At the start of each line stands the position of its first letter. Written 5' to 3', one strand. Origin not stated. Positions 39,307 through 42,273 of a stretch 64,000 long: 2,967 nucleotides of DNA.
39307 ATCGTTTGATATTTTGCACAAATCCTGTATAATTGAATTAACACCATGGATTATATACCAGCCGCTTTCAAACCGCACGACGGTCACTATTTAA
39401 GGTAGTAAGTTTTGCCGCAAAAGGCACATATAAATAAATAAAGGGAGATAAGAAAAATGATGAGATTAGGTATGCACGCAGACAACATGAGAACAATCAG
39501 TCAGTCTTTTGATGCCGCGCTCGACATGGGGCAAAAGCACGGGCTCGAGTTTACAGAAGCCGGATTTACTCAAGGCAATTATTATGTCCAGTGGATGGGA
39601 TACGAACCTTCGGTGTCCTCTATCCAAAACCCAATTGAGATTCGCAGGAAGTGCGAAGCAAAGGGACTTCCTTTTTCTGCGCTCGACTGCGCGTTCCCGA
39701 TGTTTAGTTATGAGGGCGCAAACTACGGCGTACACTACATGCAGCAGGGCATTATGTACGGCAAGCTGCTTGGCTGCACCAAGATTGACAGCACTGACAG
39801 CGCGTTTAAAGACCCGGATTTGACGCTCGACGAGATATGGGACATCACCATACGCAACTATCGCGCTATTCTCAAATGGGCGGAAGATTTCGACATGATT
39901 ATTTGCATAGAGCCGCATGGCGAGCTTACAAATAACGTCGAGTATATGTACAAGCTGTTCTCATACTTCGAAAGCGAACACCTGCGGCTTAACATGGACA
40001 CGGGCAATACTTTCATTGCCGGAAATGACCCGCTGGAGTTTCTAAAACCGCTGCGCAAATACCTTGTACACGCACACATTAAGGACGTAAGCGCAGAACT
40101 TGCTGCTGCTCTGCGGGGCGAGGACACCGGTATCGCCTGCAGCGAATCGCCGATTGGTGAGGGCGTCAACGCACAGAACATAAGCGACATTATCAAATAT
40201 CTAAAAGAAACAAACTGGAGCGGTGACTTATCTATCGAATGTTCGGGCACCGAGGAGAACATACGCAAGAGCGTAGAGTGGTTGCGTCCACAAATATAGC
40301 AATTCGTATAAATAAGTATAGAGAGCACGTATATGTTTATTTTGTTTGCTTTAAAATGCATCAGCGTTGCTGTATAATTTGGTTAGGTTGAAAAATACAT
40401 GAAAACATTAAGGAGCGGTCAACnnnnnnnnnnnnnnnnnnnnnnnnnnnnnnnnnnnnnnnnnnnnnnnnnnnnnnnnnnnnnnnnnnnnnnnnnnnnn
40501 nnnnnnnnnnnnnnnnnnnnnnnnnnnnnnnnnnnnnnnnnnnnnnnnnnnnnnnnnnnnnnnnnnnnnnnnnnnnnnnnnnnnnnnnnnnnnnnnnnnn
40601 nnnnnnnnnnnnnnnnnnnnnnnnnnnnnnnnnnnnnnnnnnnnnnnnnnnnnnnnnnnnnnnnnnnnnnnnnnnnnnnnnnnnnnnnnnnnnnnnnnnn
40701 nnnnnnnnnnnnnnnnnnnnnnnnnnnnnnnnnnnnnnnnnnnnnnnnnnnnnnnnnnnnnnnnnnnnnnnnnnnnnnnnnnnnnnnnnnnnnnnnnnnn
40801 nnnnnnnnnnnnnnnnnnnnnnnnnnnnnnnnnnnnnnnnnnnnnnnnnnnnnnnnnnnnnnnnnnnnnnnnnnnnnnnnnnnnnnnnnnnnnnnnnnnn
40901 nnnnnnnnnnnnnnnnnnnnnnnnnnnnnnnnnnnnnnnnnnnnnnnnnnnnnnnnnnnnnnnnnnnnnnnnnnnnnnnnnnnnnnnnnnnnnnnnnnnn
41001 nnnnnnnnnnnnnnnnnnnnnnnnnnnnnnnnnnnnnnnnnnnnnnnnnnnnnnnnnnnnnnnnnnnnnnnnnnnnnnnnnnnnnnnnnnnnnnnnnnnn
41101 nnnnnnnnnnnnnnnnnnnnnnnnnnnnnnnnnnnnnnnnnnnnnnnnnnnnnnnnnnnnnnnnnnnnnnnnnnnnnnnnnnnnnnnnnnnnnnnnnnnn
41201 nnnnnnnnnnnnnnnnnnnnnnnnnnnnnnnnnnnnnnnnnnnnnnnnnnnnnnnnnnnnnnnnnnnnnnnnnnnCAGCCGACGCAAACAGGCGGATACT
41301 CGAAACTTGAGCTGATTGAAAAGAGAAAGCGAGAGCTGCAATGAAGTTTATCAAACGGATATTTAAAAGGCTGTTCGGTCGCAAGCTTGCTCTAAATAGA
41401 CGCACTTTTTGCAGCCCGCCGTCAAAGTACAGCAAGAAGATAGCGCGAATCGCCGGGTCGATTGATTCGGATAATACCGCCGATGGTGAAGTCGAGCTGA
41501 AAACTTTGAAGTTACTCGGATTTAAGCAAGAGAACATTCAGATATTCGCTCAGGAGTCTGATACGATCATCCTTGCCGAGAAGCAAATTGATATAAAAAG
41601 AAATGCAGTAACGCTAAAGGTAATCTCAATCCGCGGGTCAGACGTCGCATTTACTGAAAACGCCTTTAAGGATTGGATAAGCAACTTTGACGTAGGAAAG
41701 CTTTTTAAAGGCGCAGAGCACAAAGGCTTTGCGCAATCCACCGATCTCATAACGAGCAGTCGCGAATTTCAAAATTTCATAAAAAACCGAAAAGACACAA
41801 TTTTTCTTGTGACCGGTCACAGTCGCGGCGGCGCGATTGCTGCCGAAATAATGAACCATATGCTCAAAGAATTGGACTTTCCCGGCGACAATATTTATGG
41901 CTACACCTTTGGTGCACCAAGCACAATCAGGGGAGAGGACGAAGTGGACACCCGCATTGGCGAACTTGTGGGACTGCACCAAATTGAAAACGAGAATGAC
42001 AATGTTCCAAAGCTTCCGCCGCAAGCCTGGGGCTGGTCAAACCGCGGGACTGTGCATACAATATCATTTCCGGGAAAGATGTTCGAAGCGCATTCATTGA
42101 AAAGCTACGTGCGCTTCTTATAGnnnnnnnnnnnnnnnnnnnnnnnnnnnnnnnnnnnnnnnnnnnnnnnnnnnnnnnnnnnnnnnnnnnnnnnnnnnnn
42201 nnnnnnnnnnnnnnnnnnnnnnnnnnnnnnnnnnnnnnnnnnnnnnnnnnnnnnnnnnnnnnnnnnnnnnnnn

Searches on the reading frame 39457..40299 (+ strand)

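Call 26: search_protein_families(library=pfam, max_evalue=0.00001, proteins=[window:39457-40299:+])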
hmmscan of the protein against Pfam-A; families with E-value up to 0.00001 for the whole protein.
window:39457-40299:+ (280 aa): 1 family
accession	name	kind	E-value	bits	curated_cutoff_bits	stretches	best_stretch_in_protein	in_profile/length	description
PF01261.30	AP_endonuc_2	-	1.2e-25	91.2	31.1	1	27-278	6-248/249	Xylose isomerase-like TIM barrel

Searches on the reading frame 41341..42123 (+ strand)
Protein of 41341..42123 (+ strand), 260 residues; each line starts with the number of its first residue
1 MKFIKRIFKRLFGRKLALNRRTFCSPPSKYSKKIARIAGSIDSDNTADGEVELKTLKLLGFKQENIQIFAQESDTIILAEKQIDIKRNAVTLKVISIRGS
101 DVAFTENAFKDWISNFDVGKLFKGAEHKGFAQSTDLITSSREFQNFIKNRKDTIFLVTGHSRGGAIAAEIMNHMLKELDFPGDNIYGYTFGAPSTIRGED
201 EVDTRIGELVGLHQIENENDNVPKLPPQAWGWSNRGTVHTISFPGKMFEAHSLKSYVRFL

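Call 26: search_protein_families(library=pfam, max_evalue=0.00001, proteins=[window:41341-42123:+])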
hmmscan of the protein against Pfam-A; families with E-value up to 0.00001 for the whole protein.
window:41341-42123:+ (260 aa): 1 family
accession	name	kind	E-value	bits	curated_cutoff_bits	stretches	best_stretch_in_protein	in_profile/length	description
PF01764.32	Lipase_3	-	7.2e-13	49.1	22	1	94-228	1-138/140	Lipase (class 3)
